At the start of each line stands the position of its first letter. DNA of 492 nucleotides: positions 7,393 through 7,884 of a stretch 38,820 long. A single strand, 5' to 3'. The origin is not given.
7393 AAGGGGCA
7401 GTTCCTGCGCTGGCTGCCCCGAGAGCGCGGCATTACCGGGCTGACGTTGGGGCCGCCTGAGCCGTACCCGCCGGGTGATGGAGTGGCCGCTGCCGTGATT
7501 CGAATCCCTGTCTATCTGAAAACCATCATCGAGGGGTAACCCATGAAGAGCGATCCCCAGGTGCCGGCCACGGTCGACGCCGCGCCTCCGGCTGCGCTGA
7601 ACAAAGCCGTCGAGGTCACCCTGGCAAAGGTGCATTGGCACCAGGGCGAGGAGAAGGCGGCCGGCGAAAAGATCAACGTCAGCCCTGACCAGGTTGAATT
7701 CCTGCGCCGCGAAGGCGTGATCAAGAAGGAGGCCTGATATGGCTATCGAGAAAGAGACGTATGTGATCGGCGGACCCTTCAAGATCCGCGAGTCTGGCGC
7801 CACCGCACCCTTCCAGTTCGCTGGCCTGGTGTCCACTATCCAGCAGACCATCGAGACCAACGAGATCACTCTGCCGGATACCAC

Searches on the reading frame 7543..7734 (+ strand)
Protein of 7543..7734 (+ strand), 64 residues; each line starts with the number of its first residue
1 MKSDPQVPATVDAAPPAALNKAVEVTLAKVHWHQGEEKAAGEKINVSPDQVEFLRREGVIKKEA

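Call 4: search_protein_families(library=pfam, proteins=[window:7543-7734:+], max_evalue=1)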
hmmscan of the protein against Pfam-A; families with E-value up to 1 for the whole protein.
window:7543-7734:+ (64 aa): 2 families
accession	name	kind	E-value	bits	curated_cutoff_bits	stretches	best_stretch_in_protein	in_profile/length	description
PF23843.2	DUF7210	-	3.9e-11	42.6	27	1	23-60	1-38/38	Domain of unknown function (DUF7210)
PF18614.7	RNase_II_C_S1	-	0.037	14.3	26.6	1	4-34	21-51/59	RNase II-type exonuclease C-terminal S1 domain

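Call 6: search_protein_families(library=phrogs, proteins=[window:7543-7734:+], max_evalue=0.1)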
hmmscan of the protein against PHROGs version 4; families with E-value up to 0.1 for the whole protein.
window:7543-7734:+ (64 aa): 4 families
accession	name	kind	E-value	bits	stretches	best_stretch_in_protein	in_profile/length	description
phrog_3357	-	unknown function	2.1e-24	85.9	1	9-64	1-56/65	-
phrog_3129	-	unknown function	1.5e-05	25.9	1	23-62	4-46/61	-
phrog_33217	-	unknown function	0.057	14.8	1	23-61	4-42/102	-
phrog_24482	-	unknown function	0.093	13.7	1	8-61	20-72/74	-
